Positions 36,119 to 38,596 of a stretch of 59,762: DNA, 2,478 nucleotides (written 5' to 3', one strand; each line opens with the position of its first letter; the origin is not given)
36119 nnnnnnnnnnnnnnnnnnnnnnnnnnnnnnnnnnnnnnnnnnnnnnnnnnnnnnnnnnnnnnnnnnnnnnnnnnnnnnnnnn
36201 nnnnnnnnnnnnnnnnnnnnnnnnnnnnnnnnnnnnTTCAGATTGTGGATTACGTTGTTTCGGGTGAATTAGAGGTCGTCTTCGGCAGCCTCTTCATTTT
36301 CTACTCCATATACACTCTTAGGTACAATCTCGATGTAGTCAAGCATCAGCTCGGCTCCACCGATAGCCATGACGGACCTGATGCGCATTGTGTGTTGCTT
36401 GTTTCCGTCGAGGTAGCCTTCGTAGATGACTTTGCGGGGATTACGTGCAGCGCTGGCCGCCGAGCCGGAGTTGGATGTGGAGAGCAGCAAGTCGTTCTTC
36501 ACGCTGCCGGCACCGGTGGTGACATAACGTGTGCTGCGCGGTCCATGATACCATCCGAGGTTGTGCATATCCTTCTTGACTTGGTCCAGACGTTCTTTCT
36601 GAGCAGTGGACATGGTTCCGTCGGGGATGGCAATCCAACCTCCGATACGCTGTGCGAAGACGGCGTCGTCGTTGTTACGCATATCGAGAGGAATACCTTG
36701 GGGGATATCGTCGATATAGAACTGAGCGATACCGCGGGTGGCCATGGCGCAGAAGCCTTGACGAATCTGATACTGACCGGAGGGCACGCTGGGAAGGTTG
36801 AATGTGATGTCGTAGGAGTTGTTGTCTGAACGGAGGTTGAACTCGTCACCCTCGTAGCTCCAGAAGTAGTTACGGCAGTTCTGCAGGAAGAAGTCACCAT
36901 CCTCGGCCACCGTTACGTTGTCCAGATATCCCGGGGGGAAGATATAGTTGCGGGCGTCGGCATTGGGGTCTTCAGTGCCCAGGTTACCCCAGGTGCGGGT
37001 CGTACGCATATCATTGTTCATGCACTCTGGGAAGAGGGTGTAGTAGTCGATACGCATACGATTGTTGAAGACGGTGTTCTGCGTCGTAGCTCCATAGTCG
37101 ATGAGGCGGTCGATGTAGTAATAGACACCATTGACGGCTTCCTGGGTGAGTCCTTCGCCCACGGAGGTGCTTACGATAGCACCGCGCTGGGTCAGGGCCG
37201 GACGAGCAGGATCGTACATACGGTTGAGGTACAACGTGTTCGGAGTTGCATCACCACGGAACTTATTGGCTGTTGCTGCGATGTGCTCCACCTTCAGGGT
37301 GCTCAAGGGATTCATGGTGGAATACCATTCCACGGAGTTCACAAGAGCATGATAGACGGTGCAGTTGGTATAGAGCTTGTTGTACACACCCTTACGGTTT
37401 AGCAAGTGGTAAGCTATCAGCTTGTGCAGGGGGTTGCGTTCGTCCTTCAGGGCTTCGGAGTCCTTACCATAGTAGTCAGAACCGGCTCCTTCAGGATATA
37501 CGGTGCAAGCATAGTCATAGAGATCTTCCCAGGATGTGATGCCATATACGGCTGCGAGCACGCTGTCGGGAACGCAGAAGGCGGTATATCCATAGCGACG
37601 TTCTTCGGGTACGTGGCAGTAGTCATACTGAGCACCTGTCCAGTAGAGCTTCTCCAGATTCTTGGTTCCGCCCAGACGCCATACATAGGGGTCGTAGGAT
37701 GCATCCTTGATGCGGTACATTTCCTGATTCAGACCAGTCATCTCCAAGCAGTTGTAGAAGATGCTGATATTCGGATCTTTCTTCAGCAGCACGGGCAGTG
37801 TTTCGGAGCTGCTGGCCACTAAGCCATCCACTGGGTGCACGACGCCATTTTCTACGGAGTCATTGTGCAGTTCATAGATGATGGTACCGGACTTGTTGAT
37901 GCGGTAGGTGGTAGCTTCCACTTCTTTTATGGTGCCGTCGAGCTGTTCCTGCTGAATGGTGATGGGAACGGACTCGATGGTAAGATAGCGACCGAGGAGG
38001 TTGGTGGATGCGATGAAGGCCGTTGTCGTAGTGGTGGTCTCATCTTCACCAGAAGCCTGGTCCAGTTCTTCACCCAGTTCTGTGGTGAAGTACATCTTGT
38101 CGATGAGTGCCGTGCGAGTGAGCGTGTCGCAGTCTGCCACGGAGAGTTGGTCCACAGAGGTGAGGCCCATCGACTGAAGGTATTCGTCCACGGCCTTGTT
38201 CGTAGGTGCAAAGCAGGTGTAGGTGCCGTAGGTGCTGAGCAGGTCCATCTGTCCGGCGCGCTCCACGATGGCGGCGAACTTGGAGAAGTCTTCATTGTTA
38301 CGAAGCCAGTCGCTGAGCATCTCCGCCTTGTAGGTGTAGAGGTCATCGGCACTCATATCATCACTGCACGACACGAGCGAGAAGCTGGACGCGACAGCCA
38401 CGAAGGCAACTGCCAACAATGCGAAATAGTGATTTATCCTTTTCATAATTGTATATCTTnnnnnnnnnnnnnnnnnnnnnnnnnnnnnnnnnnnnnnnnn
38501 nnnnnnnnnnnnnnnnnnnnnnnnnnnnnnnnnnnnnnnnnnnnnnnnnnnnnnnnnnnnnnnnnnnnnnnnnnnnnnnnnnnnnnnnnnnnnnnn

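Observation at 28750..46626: Seven-gene operon of three FAS1 lipoproteins and two SusC/SusD pairs, with no enzyme and no sensor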

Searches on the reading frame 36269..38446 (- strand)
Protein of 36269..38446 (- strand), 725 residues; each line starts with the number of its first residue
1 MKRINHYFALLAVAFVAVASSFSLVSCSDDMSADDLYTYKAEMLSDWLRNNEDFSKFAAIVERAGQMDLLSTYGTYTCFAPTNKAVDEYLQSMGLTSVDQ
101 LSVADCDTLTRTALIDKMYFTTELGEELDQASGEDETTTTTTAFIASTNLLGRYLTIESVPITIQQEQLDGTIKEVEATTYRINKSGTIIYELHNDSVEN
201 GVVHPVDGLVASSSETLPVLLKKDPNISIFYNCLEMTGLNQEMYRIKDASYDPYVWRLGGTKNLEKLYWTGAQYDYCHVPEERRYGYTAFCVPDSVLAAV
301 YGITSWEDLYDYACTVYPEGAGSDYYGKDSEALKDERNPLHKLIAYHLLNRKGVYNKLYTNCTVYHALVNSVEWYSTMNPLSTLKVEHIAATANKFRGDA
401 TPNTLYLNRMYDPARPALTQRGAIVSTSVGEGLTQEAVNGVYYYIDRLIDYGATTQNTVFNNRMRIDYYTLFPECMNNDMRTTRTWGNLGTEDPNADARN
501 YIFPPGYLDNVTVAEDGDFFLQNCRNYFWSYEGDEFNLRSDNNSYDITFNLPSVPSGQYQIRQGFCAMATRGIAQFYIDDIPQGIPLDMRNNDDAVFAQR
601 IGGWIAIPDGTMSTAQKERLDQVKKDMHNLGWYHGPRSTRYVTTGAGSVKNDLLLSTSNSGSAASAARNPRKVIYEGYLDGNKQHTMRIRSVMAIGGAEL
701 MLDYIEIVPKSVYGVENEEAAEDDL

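Call 3: search_protein_families(library=pfam, proteins=[window:36269-38446:-], max_evalue=0.01)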
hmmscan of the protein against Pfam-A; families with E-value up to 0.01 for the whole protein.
window:36269-38446:- (725 aa): 1 family
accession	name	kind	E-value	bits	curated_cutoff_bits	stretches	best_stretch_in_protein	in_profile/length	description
PF02469.27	Fasciclin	-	3.5e-08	34.1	22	1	53-92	2-42/123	Fasciclin domain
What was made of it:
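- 36269..38446 (-): G4: 725-aa surface lipoprotein (LVSC|SDDM) made of a tandem FAS1 pair plus a C-terminal beta-sandwich. PF02469 34 bits (call 3).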

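Call 4: search_protein_families(library=ncbifam, proteins=[window:36269-38446:-], max_evalue=0.01)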
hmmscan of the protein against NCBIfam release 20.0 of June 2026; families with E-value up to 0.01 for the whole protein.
window:36269-38446:- (725 aa): 0 families

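Call 22: find_homologous_proteins(query=window:36269-38446:-)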
Query window:36269-38446:- (725 aa): 381 proteins with E <= 0.001 among 8000 candidates; the best 120 are listed.
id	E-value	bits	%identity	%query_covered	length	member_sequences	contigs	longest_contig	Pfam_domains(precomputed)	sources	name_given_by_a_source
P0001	0.0e+0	1681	100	100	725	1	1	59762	PF02469.28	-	-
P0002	0.0e+0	1476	87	100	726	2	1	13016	PF02469.28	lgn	-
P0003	0.0e+0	1410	84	100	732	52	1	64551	PF02469.28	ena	-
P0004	0.0e+0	1406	86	97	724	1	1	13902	PF02469.28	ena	-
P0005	0.0e+0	1346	79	100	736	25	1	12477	PF02469.28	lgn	-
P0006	0.0e+0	1328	78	100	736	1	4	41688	PF02469.28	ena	-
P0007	0.0e+0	1282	76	100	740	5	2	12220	PF02469.28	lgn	-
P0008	0.0e+0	1277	75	100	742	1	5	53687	PF02469.28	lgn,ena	-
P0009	0.0e+0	1267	75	100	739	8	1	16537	PF02469.28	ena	-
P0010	0.0e+0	1262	75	100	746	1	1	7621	PF02469.28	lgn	-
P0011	0.0e+0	1262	75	100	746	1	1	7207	PF02469.28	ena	-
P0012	0.0e+0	1261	75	100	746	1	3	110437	PF02469.28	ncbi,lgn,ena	-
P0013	0.0e+0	1260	75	100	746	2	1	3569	PF02469.28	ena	-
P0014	0.0e+0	1260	75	100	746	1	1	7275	PF02469.28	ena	-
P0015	0.0e+0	1097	66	100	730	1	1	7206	PF02469.28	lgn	-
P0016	3.4e-295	999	75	79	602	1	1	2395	PF02469.28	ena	-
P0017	7.9e-293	991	62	100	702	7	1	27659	PF02469.28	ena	-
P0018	7.0e-286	969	61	100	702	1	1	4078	PF02469.28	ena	-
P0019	7.6e-282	955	60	99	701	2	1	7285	PF02469.28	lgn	-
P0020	2.2e-279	947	61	100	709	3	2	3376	PF02469.28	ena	-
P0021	3.4e-278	943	60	100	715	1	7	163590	PF02469.28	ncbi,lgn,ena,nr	ncbi:MAG: fasciclin domain-containing protein [Bacteroidaceae bacterium]|nr:fasciclin domain-contain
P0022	5.6e-278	942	61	99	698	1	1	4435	PF02469.28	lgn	-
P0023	1.9e-277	941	60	100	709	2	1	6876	PF02469.28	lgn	-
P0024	1.6e-276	938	60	99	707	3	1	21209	PF02469.28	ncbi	-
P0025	7.4e-275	932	59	100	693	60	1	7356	PF02469.28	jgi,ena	-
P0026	8.7e-275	932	58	100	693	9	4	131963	PF02469.28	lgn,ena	-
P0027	4.1e-274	930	58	100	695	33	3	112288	PF02469.28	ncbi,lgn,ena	-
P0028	1.3e-273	928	59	100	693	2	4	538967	PF02469.28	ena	-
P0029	7.3e-273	925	60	99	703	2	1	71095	PF02469.28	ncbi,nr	ncbi:MAG: fasciclin domain-containing protein [Bacteroidaceae bacterium]|nr:fasciclin domain-contain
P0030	1.7e-272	924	58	100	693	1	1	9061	PF02469.28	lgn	-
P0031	1.8e-271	921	59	99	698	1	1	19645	PF02469.28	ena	-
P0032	3.6e-271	920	58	100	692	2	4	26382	PF02469.28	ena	-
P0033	3.7e-271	920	60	100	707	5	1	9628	PF02469.28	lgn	-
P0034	6.9e-270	916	59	100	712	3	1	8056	PF02469.28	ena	-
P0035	1.6e-269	914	58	100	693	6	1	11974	PF02469.28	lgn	-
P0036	4.5e-269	913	58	100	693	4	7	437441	PF02469.28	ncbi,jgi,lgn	jgi:hypothetical protein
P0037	1.6e-267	908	59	100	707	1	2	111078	PF02469.28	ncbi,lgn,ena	-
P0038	2.3e-265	901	58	100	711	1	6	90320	PF02469.28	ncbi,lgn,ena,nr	ncbi:MAG: fasciclin domain-containing protein [Bacteroidaceae bacterium]|nr:fasciclin domain-contain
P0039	3.7e-256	870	57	100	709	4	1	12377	PF02469.28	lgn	-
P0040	1.5e-252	858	56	100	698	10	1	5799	PF02469.28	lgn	-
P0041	3.4e-247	841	56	100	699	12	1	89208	PF02469.28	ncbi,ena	-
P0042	6.3e-247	840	56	100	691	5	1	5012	PF02469.28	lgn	-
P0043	1.8e-243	828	56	100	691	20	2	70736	PF02469.28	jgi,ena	-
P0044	7.9e-240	816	55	99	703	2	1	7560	PF02469.28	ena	-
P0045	4.8e-236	804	54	100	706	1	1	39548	PF02469.28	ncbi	-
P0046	2.2e-228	778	53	97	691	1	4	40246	PF02469.28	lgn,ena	-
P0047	3.2e-227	775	52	100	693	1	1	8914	PF02469.28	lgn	-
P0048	3.6e-227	774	53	99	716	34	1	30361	PF02469.28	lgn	-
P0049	3.6e-225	768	51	100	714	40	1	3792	PF02469.28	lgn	-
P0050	5.3e-224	764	52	99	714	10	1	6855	PF02469.28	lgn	-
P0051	1.6e-223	762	51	100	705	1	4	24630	PF02469.28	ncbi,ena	-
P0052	5.1e-223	761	51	100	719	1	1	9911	PF02469.28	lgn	-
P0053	7.9e-223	760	54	98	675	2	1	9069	PF02469.28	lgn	-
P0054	9.9e-223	760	52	99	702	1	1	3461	PF02469.28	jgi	jgi:uncharacterized surface protein with fasciclin (FAS1) repeats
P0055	1.4e-221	756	52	99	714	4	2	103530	PF02469.28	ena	-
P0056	2.0e-220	752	52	97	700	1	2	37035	PF02469.28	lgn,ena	-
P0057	4.5e-218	744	51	100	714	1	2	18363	PF02469.28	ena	-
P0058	5.7e-218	744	50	100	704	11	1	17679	PF02469.28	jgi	jgi:uncharacterized surface protein with fasciclin (FAS1) repeats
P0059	2.0e-217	742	51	100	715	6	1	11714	PF02469.28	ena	-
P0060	1.3e-216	740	51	100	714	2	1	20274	PF02469.28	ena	-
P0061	9.1e-216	737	50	99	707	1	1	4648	PF02469.28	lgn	-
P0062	1.8e-215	736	53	94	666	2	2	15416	PF02469.28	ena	-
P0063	2.9e-215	735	50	100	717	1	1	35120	PF02469.28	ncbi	-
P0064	3.2e-214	732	50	100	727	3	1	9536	PF02469.28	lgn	-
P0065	1.5e-208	713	50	100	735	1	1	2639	PF02469.28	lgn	-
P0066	4.8e-205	701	49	96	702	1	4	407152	PF02469.28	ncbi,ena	-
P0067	6.4e-201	688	49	100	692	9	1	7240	PF02469.28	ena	-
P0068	1.3e-199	683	50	100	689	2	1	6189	PF02469.28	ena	-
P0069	9.4e-179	614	47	100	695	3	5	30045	PF02469.28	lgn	-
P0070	1.1e-175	604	46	100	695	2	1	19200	PF02469.28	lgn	-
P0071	1.9e-175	603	45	99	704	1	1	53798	PF02469.28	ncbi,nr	ncbi:MAG: fasciclin domain-containing protein [Prevotellaceae bacterium]|nr:fasciclin domain-contain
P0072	2.5e-174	600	45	100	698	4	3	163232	PF02469.28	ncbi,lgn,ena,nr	ncbi:MAG: fasciclin domain-containing protein [Bacteroidaceae bacterium]|nr:fasciclin domain-contain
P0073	2.1e-173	597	44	100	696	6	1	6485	PF02469.28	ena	-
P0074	1.6e-172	594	45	97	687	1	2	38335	PF02469.28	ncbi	-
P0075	1.9e-172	594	45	100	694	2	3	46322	PF02469.28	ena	-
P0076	2.1e-172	593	44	100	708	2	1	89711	PF02469.28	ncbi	-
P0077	2.1e-172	593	44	100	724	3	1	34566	PF02469.28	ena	-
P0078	5.9e-172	592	44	100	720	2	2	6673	PF02469.28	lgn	-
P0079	5.1e-171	589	44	100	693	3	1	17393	PF02469.28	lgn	-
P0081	4.3e-169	582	45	100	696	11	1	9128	PF02469.28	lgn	-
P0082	5.5e-169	582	44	100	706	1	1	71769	PF02469.28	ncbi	-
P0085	1.6e-167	577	43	100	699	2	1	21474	PF02469.28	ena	-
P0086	1.4e-165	571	42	99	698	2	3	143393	PF02469.28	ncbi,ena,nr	ncbi:MAG: fasciclin domain-containing protein [Bacteroidaceae bacterium]|nr:fasciclin domain-contain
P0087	1.2e-163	564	41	100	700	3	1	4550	PF02469.28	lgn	-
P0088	1.3e-163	564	43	100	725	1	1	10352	PF02469.28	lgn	-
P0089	1.0e-162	561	44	96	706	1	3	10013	PF02469.28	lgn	-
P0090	1.2e-162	561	42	98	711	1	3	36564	PF02469.28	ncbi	-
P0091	1.4e-162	561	43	100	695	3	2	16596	PF02469.28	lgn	-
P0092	2.2e-162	560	43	99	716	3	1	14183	PF02469.28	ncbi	-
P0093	9.3e-162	558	42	98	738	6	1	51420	PF02469.28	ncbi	-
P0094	9.5e-162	558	42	100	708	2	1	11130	PF02469.28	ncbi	-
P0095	4.1e-161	556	43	98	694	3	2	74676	PF02469.28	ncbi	-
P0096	1.1e-160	555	42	100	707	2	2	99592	PF02469.28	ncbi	-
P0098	1.1e-154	535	43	100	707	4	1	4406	PF02469.28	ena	-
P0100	2.3e-151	524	42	97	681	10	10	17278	PF02469.28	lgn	-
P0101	1.9e-146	508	50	71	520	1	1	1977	PF02469.28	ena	-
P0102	3.7e-134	467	40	100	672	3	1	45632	PF02469.28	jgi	jgi:uncharacterized surface protein with fasciclin (FAS1) repeats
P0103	7.8e-133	463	41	99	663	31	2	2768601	PF02469.28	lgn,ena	-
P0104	2.9e-130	454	39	99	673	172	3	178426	PF02469.28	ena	-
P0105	2.8e-128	448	39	100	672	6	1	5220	PF02469.28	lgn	-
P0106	6.0e-128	446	39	100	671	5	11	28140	PF02469.28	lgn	-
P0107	2.4e-127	444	39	100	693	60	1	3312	PF02469.28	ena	-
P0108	1.5e-126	442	39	100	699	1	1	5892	PF02469.28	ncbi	-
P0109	1.1e-125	439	38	100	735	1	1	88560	PF02469.28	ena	-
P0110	1.2e-125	439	39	97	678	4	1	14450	PF02469.28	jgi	-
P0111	2.6e-125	438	38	100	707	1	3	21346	PF02469.28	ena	-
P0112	4.1e-125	437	37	100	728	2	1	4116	PF02469.28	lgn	-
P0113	9.4e-125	436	39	99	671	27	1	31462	PF02469.28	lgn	-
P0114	9.4e-125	436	38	97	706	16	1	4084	PF02469.28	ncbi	-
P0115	1.2e-124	436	39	100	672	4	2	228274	PF02469.28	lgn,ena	-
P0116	2.5e-124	435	37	99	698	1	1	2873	PF02469.28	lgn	-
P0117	9.2e-124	433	38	100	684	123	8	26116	PF02469.28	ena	-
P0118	9.8e-124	433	38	100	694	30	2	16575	PF02469.28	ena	-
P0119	1.2e-123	432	38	98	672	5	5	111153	PF02469.28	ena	-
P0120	2.0e-123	432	40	97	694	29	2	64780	PF02469.28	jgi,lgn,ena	-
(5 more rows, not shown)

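Call 23: find_encoding_contigs(protein=P0036, flank=10000, max_places=2)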
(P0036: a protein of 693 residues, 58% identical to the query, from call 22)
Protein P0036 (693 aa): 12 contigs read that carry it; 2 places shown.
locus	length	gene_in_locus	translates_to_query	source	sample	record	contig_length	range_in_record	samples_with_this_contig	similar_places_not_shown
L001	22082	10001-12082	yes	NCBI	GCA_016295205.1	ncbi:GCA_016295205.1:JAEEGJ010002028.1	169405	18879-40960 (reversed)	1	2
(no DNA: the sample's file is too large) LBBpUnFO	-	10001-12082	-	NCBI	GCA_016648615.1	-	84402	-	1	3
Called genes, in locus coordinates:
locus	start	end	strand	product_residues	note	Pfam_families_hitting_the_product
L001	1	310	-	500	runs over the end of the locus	PF01943:Polysacc_synt, PF13440:Polysacc_synt_3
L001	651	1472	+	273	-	PF02548:Pantoate_transf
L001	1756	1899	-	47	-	-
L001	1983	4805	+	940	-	PF02469:Fasciclin (faint)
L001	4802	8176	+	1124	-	PF13620:CarboxypepD_reg, PF13715:CarbopepD_reg_2, PF07715:Plug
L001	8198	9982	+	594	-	PF14322:SusD-like_3 (weak), PF07980:SusD_RagB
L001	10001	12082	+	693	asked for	PF02469:Fasciclin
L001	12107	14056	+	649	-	-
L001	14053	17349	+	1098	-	PF07715:Plug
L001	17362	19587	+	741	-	-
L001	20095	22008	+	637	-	PF01370:Epimerase, PF02719:Polysacc_synt_2, PF04321:RmlD_sub_bind, PF08659:KR (weak), PF01073:3Beta_HSD, PF16363:GDP_Man_Dehyd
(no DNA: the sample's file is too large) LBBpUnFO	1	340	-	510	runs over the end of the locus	PF01943:Polysacc_synt, PF13440:Polysacc_synt_3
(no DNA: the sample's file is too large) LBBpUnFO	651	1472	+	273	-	PF02548:Pantoate_transf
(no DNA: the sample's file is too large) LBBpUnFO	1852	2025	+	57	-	-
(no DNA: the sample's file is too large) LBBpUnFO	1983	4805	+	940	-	PF02469:Fasciclin (faint)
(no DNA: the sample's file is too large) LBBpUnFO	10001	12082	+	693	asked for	PF02469:Fasciclin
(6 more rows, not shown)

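Call 24: find_encoding_contigs(protein=P0072, flank=10000, max_places=2)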
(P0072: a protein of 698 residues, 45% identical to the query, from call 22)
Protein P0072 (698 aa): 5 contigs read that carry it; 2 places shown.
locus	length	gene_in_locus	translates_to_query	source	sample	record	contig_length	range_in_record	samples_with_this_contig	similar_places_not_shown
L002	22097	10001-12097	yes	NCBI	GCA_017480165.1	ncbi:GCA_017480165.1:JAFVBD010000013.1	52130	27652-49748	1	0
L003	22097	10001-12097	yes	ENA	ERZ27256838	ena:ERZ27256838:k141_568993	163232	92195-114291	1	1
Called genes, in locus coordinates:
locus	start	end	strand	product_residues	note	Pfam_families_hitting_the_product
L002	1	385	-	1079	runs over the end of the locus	PF00580:UvrD-helicase, PF13245:AAA_19 (faint), PF13361:UvrD_C (faint), PF13538:UvrD_C_2 (faint)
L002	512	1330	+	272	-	PF02548:Pantoate_transf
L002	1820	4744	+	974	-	PF02469:Fasciclin (faint)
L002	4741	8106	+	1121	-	PF13620:CarboxypepD_reg, PF13715:CarbopepD_reg_2 (weak), PF07715:Plug, PF00593:TonB_dep_Rec_b-barrel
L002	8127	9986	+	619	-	PF14322:SusD-like_3, PF07980:SusD_RagB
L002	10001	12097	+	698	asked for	PF02469:Fasciclin (weak)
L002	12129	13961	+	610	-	-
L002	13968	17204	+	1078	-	PF07715:Plug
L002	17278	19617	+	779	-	PF07980:SusD_RagB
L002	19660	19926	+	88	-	-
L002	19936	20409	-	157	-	PF02590:SPOUT_MTase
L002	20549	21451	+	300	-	PF02749:QRPTase_N, PF01729:QRPTase_C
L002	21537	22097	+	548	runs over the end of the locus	PF03577:Peptidase_C69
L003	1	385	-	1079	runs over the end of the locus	PF00580:UvrD-helicase, PF13245:AAA_19 (faint), PF13361:UvrD_C (faint), PF13538:UvrD_C_2 (faint)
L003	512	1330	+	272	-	PF02548:Pantoate_transf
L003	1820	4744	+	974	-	PF02469:Fasciclin (faint)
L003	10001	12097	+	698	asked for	PF02469:Fasciclin (weak)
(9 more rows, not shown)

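Call 25: find_encoding_contigs(protein=P0103, flank=10000, max_places=2)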
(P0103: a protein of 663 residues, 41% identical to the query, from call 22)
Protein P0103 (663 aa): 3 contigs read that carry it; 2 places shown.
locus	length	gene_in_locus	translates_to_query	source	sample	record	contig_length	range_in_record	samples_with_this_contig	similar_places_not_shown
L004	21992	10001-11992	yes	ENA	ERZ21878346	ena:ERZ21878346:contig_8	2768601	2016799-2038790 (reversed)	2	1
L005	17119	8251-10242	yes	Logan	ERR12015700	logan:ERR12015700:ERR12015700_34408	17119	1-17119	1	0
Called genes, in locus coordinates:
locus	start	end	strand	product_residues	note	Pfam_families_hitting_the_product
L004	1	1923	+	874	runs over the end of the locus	-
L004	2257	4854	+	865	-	PF02469:Fasciclin (faint)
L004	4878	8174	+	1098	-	PF13715:CarbopepD_reg_2 (weak), PF07715:Plug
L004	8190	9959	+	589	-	PF14322:SusD-like_3, PF07980:SusD_RagB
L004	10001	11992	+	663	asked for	PF02469:Fasciclin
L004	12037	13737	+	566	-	PF02469:Fasciclin (weak)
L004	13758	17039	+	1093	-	PF07715:Plug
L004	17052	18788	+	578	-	-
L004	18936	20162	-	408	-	PF14294:DUF4372, PF01609:DDE_Tnp_1, PF13612:DDE_Tnp_1_3 (weak)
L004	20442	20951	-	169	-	PF14060:DUF4252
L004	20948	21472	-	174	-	-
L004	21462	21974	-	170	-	PF04542:Sigma70_r2, PF08281:Sigma70_r4_2, PF04545:Sigma70_r4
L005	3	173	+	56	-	?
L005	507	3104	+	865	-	PF02469:Fasciclin (faint)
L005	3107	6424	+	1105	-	PF13715:CarbopepD_reg_2 (weak), PF07715:Plug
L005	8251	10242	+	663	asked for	PF02469:Fasciclin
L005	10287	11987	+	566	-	PF02469:Fasciclin (weak)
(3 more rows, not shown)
